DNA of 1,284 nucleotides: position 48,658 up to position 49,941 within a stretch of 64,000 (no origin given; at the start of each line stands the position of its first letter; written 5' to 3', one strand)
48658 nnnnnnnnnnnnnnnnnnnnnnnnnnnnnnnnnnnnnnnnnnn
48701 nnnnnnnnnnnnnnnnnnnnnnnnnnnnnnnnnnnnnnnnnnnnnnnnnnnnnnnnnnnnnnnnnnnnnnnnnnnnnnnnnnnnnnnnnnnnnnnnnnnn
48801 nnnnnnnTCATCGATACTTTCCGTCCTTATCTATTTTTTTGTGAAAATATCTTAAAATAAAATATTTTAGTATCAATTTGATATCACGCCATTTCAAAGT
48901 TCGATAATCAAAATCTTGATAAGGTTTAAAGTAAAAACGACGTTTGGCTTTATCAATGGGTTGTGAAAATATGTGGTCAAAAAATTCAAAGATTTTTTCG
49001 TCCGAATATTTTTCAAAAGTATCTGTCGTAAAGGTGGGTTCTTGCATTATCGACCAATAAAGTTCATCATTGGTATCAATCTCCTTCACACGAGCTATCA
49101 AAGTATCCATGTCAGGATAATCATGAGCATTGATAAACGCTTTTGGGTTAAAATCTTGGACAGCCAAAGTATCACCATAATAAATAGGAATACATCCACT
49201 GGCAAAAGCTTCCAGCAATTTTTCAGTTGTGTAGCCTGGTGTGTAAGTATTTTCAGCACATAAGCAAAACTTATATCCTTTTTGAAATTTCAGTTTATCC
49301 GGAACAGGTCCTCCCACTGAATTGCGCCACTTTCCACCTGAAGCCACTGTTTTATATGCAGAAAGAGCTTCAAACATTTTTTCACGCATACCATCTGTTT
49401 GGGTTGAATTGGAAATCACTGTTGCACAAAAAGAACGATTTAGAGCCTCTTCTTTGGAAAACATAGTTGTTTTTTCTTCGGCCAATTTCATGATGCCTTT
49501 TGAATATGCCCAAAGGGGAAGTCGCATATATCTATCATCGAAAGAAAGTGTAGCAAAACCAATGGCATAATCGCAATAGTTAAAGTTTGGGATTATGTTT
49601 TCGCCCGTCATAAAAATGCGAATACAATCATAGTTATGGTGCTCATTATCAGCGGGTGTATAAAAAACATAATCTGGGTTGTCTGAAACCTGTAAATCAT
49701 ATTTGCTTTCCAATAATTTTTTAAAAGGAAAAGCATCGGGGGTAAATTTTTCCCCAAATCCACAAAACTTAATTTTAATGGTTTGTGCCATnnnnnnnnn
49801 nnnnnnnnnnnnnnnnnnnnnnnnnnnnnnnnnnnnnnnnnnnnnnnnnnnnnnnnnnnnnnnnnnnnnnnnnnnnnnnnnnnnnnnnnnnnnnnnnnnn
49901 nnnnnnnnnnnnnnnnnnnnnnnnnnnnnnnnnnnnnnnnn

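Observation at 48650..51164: GT10 alpha-1,3-fucosyltransferase translationally coupled to an unknown gene and to dut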

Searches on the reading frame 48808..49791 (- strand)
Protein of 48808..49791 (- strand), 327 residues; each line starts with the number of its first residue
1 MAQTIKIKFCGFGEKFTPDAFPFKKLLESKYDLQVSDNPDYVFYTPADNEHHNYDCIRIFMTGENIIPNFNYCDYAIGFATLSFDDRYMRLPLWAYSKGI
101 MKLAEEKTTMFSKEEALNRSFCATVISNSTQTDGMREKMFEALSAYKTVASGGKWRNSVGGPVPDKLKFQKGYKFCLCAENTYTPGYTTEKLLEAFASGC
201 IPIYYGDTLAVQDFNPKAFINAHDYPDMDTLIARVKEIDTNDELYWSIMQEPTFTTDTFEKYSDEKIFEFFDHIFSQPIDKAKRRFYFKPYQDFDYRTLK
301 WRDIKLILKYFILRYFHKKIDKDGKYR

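Call 3: search_protein_families(library=pfam, proteins=[window:48808-49791:-], max_evalue=1)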
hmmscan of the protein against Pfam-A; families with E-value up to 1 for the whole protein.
window:48808-49791:- (327 aa): 4 families
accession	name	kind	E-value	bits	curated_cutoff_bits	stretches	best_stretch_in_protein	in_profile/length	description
PF18025.7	FucT_N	-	1.8e-28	99.3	27.2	1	7-95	1-89/91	Alpha-(1,3)-fucosyltransferase FucT N-terminal domain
PF00852.26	Glyco_transf_10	-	2.7e-17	63.5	23.9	1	122-247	8-134/182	Glycosyltransferase family 10 (fucosyltransferase) C-term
PF03016.20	Exostosin_GT47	-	0.0024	17.7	33.4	1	170-208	225-260/293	Exostosin GT47 domain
PF13524.12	Glyco_trans_1_2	-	0.024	15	25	1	136-244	1-117/144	Glycosyl transferase-like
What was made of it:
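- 48808..49791 (-): GT10 fucosyltransferase (327 aa): GT-B catalytic body 1-282, low-confidence linker 288-297, basic/aromatic C-terminal helix 296-317. PF18025 and PF00852 (call 3).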

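Call 4: search_protein_families(library=ncbifam, proteins=[window:48808-49791:-], max_evalue=1)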
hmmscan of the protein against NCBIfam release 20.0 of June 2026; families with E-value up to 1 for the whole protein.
window:48808-49791:- (327 aa): 1 family
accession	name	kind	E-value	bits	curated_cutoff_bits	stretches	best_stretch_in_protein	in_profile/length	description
NF000235.3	linco_LnuB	exception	0.038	13.6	525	1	230-293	6-69/267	lincosamide nucleotidyltransferase Lnu(B)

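Call 6: search_solved_structures(query=window:48808-49791:-, max_evalue=0.01, show_alignments=2)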
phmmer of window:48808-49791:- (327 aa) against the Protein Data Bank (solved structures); distinct sequences matched with E-value up to 0.01: 5.
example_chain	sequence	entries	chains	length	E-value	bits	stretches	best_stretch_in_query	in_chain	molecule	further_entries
2nzw_A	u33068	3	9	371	5.4e-40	140.8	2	113-275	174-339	Alpha1,3-fucosyltransferase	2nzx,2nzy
5zoi_A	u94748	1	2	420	5.7e-39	137.5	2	113-276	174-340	Alpha-(1,3)-fucosyltransferase FucT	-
9s6a_A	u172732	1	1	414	7e-08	35.3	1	118-249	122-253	Glycoprotein 3-alpha-L-fucosyltransferase A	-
8d0o_A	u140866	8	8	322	9e-08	34.9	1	160-250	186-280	4-galactosyl-N-acetylglucosaminide 3-alpha-L-fucosyltransferase 9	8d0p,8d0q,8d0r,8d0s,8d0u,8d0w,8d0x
7yro_A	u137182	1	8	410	8e-07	31.8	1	172-243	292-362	Fucosyltransferase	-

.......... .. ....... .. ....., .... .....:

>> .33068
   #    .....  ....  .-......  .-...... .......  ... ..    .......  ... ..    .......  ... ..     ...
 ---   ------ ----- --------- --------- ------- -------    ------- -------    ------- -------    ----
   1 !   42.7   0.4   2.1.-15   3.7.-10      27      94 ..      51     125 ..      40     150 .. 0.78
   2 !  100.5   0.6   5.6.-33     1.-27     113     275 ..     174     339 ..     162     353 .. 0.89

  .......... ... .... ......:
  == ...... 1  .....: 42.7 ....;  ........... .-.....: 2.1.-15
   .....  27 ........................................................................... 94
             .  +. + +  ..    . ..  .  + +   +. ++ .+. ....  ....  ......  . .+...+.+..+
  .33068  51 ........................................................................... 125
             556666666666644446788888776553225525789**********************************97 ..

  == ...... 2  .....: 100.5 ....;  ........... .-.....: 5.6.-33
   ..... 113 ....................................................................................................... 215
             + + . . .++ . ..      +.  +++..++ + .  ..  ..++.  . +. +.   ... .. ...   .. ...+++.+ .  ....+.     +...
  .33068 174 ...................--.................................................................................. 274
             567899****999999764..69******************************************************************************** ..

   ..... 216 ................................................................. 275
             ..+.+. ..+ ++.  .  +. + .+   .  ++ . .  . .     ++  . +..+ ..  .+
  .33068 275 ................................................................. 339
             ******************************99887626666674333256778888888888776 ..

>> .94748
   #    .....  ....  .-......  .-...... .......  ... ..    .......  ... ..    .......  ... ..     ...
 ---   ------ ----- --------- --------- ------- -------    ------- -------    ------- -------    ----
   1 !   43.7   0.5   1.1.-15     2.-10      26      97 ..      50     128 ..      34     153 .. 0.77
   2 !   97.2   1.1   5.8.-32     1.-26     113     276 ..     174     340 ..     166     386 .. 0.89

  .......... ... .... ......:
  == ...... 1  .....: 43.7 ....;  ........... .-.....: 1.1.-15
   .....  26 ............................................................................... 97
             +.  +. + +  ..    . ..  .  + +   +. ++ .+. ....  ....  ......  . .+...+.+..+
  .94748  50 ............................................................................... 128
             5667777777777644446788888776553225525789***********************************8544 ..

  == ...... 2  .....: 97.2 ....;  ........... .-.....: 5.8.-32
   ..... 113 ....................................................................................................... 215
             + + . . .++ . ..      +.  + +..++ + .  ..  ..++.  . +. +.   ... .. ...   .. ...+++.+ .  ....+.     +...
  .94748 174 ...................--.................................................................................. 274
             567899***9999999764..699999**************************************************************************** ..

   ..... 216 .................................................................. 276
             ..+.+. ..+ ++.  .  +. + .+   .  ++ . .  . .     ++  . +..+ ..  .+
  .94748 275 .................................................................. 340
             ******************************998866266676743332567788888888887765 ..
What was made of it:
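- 48808..49791 (-): HpFucT E 5.4e-40 (call 6).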

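Call 8: find_homologous_proteins(query=window:48808-49791:-)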
Query window:48808-49791:- (327 aa): 701 proteins with E <= 0.001 among 1442 candidates; the best 120 are listed.
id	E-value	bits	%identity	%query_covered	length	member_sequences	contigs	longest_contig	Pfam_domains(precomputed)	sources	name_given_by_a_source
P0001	4.1e-201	685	91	96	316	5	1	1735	PF00852.27,PF18025.8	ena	-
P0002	1.2e-188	644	84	98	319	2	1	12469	PF00852.27,PF18025.8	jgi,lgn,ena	-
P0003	3.0e-178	610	80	96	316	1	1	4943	PF00852.27,PF18025.8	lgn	-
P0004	1.9e-176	604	77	98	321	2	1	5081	PF00852.27,PF18025.8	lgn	-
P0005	5.9e-164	563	76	98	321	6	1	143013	PF00852.27,PF18025.8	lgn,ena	-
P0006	2.0e-161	555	74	97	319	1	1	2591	PF00852.27,PF18025.8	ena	-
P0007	8.7e-159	546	71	97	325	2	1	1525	PF00852.27,PF18025.8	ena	-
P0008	4.6e-158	544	74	96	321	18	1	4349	PF00852.27,PF18025.8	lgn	-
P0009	3.1e-154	531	71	97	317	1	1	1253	PF00852.27,PF18025.8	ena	-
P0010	1.9e-144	499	70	88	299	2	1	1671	PF00852.27,PF18025.8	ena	-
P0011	3.5e-118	413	57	98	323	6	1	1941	PF00852.27,PF18025.8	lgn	-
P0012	9.3e-114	398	55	99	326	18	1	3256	PF00852.27,PF18025.8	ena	-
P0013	1.4e-112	394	55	94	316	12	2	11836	PF00852.27,PF18025.8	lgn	-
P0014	7.4e-111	389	55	97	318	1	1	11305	PF00852.27,PF18025.8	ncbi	-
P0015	8.8e-110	385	53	94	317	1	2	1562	PF00852.27,PF18025.8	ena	-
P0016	1.7e-109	384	55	96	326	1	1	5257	PF00852.27,PF18025.8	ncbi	-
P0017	2.4e-109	384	55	94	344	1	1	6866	PF00852.27,PF18025.8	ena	-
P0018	3.7e-109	383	55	95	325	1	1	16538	PF00852.27,PF18025.8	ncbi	-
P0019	4.5e-109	383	54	94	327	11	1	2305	PF00852.27,PF18025.8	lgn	-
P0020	8.0e-109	382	53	99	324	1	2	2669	PF00852.27,PF18025.8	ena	-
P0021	8.5e-109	382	54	95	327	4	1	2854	PF00852.27,PF18025.8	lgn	-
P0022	4.4e-108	380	53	98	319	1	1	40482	PF00852.27,PF18025.8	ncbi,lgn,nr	ncbi:MAG: glycosyltransferase family 10 [Alphaproteobacteria bacterium]|nr:glycosyltransferase famil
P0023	2.5e-107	377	55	98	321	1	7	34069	PF00852.27,PF18025.8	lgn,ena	-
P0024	7.1e-107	376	52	97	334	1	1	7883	PF00852.27,PF18025.8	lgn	-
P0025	1.4e-106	375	53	95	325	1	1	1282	PF00852.27,PF18025.8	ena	-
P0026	2.6e-106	374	54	95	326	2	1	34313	PF00852.27,PF18025.8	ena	-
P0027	3.5e-106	373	55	94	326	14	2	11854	PF00852.27,PF18025.8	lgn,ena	-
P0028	3.7e-106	373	53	94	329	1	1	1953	PF00852.27,PF18025.8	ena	-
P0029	1.0e-105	372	58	88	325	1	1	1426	PF00852.27,PF18025.8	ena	-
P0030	2.3e-105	371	53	94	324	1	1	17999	PF00852.27,PF18025.8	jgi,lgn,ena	-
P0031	2.6e-105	370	54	95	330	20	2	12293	PF00852.27,PF18025.8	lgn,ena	-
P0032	2.7e-105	370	54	94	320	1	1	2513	PF00852.27,PF18025.8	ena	-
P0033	6.2e-105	369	52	96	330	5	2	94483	PF00852.27,PF18025.8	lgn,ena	-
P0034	5.4e-104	366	53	95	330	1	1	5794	PF00852.27,PF18025.8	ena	-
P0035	1.1e-103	365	52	95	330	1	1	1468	PF00852.27,PF18025.8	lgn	-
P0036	3.2e-103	364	55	89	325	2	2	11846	PF00852.27,PF18025.8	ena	-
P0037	4.6e-103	363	53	94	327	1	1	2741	PF00852.27,PF18025.8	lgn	-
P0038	1.2e-102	362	52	95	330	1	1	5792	PF00852.27,PF18025.8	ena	-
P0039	1.6e-102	361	53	94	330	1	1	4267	PF00852.27,PF18025.8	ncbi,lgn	-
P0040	1.7e-102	361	53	94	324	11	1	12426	PF00852.27,PF18025.8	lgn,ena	-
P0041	5.8e-102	359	50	97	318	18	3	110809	PF00852.27,PF18025.8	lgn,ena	-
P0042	9.1e-102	359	51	98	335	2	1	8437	PF00852.27,PF18025.8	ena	-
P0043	9.9e-102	359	49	98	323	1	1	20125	PF00852.27,PF18025.8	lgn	-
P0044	3.6e-101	357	53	98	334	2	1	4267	PF00852.27,PF18025.8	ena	-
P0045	4.9e-101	356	50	99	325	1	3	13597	PF00852.27,PF18025.8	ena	-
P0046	6.3e-101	356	51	93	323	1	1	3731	PF00852.27,PF18025.8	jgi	-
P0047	6.7e-101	356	51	95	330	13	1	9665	PF00852.27,PF18025.8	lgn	-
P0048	9.3e-101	355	52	93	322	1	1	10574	PF00852.27,PF18025.8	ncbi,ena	-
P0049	3.4e-98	347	51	97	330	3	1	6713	PF00852.27,PF18025.8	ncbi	-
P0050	6.1e-98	346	50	94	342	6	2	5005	PF00852.27,PF18025.8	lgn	-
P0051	9.8e-98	346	48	97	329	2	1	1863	PF00852.27,PF18025.8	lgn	-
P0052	2.4e-97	344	50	95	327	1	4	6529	PF00852.27,PF18025.8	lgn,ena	-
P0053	5.5e-97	343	52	91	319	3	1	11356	PF00852.27,PF18025.8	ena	-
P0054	2.2e-96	341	48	98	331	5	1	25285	PF00852.27,PF18025.8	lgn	-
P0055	4.6e-96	340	48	95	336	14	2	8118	PF00852.27,PF18025.8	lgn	-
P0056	8.5e-96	339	52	89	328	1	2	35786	PF00852.27,PF18025.8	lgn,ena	-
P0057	1.2e-95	339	50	96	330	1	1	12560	PF00852.27,PF18025.8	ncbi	-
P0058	1.8e-95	338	52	91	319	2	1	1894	PF00852.27,PF18025.8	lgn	-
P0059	2.5e-95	338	74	58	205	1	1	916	PF00852.27,PF18025.8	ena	-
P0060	3.8e-94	334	48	97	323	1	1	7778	PF00852.27,PF18025.8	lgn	-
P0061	1.0e-92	329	49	97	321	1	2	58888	PF00852.27,PF18025.8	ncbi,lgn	-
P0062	1.5e-91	325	48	95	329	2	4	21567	PF00852.27,PF18025.8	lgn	-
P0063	9.0e-88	313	54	78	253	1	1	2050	PF00852.27,PF18025.8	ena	-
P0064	3.3e-87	311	47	97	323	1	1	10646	PF00852.27,PF18025.8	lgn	-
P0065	4.0e-87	311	46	98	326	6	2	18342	PF00852.27,PF18025.8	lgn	-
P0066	1.2e-83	299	47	97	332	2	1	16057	PF00852.27,PF18025.8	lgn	-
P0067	1.2e-77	279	76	50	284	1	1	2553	PF00852.27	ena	-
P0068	5.2e-76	274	48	87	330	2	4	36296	PF00852.27,PF18025.8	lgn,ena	-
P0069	6.6e-76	274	49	87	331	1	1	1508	PF00852.27,PF18025.8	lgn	-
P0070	5.3e-75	271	43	94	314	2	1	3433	PF00852.27,PF18025.8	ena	-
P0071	9.5e-75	270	50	87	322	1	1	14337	PF00852.27,PF18025.8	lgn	-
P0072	1.7e-74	269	42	99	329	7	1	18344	PF00852.27,PF18025.8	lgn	-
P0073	1.3e-73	266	46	92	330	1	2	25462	PF00852.27,PF18025.8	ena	-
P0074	1.4e-73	266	47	87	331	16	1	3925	PF00852.27,PF18025.8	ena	-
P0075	1.4e-73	266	47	87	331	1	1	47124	PF00852.27,PF18025.8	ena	-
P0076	3.0e-73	265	47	87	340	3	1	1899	PF00852.27,PF18025.8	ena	-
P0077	4.7e-73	264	46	88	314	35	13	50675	PF00852.27,PF18025.8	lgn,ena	-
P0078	7.4e-73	264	46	87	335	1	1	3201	PF00852.27,PF18025.8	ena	-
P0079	9.0e-73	263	43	95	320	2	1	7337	PF00852.27,PF18025.8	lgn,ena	-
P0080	1.0e-72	263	45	92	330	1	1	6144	PF00852.27,PF18025.8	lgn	-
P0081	1.2e-72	263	48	87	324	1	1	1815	PF00852.27,PF18025.8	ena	-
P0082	1.7e-72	263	42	97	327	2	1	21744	PF00852.27,PF18025.8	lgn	-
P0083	4.3e-72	261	46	87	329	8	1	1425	PF00852.27,PF18025.8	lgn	-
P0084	5.4e-72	261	49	78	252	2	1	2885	PF00852.27,PF18025.8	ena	-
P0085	6.0e-72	261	49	83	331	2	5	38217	PF00852.27,PF18025.8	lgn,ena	-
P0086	6.7e-72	261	45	87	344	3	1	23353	PF00852.27,PF18025.8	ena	-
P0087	7.1e-72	260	47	87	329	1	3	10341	PF00852.27,PF18025.8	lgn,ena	-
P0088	8.3e-72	260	47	87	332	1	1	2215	PF00852.27,PF18025.8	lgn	-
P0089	8.4e-72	260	47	87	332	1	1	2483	PF00852.27,PF18025.8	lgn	-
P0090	1.3e-71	260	45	87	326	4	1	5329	PF00852.27,PF18025.8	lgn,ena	-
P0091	1.5e-71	259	44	87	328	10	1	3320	PF00852.27,PF18025.8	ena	-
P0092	1.6e-71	259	44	87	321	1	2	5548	PF00852.27,PF18025.8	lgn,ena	-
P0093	3.1e-71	258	45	87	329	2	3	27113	PF00852.27,PF18025.8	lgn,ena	-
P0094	3.2e-71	258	45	87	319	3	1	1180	PF00852.27,PF18025.8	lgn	-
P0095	4.9e-71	258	45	87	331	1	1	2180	PF00852.27,PF18025.8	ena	-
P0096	5.7e-71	258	47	87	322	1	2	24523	PF00852.27,PF18025.8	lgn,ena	-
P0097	6.1e-71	257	44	92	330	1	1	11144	PF00852.27,PF18025.8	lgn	-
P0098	1.1e-70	257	45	86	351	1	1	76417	PF00852.27,PF18025.8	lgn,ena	-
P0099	1.2e-70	257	47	87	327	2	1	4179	PF00852.27,PF18025.8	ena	-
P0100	1.2e-70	256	43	87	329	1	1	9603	PF00852.27,PF18025.8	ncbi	-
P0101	1.8e-70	256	46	85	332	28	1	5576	PF00852.27,PF18025.8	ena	-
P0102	2.1e-70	256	44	89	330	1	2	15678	PF00852.27,PF18025.8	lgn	-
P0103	3.0e-70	255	43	93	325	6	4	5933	PF00852.27,PF18025.8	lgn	-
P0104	3.3e-70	255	46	87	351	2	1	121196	PF00852.27,PF18025.8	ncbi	-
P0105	3.3e-70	255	46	89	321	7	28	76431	PF00852.27,PF18025.8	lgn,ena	-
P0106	3.5e-70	255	44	87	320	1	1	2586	PF00852.27,PF18025.8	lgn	-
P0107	4.2e-70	255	42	97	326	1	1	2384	PF00852.27,PF18025.8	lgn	-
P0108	6.2e-70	254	44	87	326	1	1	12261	PF00852.27,PF18025.8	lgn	-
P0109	6.3e-70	254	45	91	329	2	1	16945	PF00852.27,PF18025.8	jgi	-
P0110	7.1e-70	254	44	87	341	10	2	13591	PF00852.27,PF18025.8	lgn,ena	-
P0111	7.4e-70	254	46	87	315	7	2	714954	PF00852.27,PF18025.8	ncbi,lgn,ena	-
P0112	9.9e-70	253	42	91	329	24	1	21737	PF00852.27,PF18025.8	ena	-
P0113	1.0e-69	253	48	87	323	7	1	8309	PF00852.27,PF18025.8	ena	-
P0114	1.2e-69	253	44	87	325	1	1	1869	PF00852.27,PF18025.8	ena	-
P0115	1.3e-69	253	46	87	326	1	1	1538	PF00852.27,PF18025.8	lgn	-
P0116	1.4e-69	253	45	87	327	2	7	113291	PF00852.27,PF18025.8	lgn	-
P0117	1.7e-69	253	43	87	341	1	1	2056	PF00852.27,PF18025.8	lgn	-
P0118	1.8e-69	253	45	87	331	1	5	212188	PF00852.27,PF18025.8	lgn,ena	-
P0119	1.8e-69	253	45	83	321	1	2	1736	PF00852.27,PF18025.8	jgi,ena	jgi:hypothetical protein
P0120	1.9e-69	253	45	92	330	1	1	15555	PF00852.27,PF18025.8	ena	-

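Call 10: find_encoding_contigs(protein=P0005, flank=8000, max_places=3)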
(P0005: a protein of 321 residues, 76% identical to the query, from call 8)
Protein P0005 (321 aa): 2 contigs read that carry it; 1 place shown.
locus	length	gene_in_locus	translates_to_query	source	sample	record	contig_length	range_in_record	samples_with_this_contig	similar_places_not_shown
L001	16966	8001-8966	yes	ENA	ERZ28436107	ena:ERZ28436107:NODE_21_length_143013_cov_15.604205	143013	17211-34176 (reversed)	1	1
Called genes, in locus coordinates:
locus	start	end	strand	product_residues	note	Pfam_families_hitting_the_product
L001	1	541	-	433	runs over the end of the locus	PF00919:UPF0004, PF04055:Radical_SAM, PF01938:TRAM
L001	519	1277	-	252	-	PF08238:Sel1 (weak)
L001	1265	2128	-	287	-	PF11331:Zn_ribbon_12 (weak), PF13717:Zn_ribbon_4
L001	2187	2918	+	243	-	PF00005:ABC_tran, PF13304:AAA_21 (faint)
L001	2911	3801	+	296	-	-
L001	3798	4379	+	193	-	PF02698:DUF218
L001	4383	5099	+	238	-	PF01553:Acyltransferase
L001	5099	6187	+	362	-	PF03702:AnmK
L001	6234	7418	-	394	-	PF00162:PGK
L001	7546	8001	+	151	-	PF00692:dUTPase, PF22769:DCD (weak)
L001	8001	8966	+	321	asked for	PF18025:FucT_N, PF00852:Glyco_transf_10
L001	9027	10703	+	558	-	PF00005:ABC_tran, PF02463:SMC_N (faint), PF13476:AAA_23 (faint), PF13555:AAA_29 (faint), PF13304:AAA_21 (faint), PF12848:ABC_tran_Xtn, PF00005:ABC_tran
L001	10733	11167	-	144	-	-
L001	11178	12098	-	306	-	PF01617:Surface_Ag_2 (weak), PF13505:OMP_b-brl, PF02462:Opacity (weak)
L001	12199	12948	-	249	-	PF01513:NAD_kinase (weak), PF20143:NAD_kinase_C (weak)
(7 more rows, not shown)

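Call 11: find_encoding_contigs(protein=P0002, flank=8000, max_places=3)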
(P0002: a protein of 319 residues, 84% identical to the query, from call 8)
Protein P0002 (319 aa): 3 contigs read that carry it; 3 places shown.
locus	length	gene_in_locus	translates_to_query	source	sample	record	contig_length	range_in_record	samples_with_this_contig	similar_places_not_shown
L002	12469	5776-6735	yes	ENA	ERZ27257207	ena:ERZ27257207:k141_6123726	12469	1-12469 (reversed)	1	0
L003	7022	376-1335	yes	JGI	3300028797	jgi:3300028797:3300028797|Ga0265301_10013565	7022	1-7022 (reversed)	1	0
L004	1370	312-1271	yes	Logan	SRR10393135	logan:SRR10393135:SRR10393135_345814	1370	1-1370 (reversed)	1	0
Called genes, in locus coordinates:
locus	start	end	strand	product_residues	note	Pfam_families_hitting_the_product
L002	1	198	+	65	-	?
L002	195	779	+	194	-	PF02698:DUF218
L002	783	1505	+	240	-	PF01553:Acyltransferase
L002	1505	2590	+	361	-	PF03702:AnmK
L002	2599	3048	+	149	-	PF00857:Isochorismatase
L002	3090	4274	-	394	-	PF00162:PGK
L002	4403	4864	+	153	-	PF00692:dUTPase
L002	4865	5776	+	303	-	-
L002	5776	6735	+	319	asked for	PF18025:FucT_N, PF00852:Glyco_transf_10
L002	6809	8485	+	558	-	PF00005:ABC_tran, PF02463:SMC_N (faint), PF13476:AAA_23 (faint), PF13555:AAA_29 (faint), PF13304:AAA_21 (faint), PF12848:ABC_tran_Xtn, PF00005:ABC_tran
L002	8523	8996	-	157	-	-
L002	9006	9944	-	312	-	PF13505:OMP_b-brl, PF01617:Surface_Ag_2 (weak), PF02462:Opacity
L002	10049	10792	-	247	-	PF01513:NAD_kinase (weak), PF20143:NAD_kinase_C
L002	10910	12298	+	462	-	PF02874:ATP-synt_ab_N, PF00006:ATP-synt_ab, PF22919:ATP-synt_VA_C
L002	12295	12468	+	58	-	?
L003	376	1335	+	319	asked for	PF18025:FucT_N, PF00852:Glyco_transf_10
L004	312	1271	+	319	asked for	PF18025:FucT_N, PF00852:Glyco_transf_10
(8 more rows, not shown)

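Call 13: list_cluster_members(proteins=[P0121, window:48808-49791:-, P0130, P0022])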
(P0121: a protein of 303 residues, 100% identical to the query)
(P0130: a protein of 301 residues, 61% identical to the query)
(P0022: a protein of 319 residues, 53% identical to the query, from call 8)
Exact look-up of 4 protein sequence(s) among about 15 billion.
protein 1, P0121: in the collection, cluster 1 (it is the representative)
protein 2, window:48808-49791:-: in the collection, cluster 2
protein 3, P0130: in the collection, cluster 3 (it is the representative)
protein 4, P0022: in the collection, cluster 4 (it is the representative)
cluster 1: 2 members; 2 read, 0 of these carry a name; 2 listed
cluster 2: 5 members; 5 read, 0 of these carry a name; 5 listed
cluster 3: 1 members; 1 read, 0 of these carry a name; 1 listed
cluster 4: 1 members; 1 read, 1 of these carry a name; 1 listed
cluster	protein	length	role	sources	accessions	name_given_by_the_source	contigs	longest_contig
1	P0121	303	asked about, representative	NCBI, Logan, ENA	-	-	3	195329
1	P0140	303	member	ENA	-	-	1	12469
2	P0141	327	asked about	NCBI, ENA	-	-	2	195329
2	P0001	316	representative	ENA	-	-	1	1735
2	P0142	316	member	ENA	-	-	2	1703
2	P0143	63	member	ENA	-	-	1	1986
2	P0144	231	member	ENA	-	-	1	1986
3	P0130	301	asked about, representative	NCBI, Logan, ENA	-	-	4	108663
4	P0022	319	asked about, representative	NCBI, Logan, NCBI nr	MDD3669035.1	MAG: glycosyltransferase family 10 [Alphaproteobacteria bacterium] | glycosyltransferase family 10 [Alphaproteobacteria bacterium]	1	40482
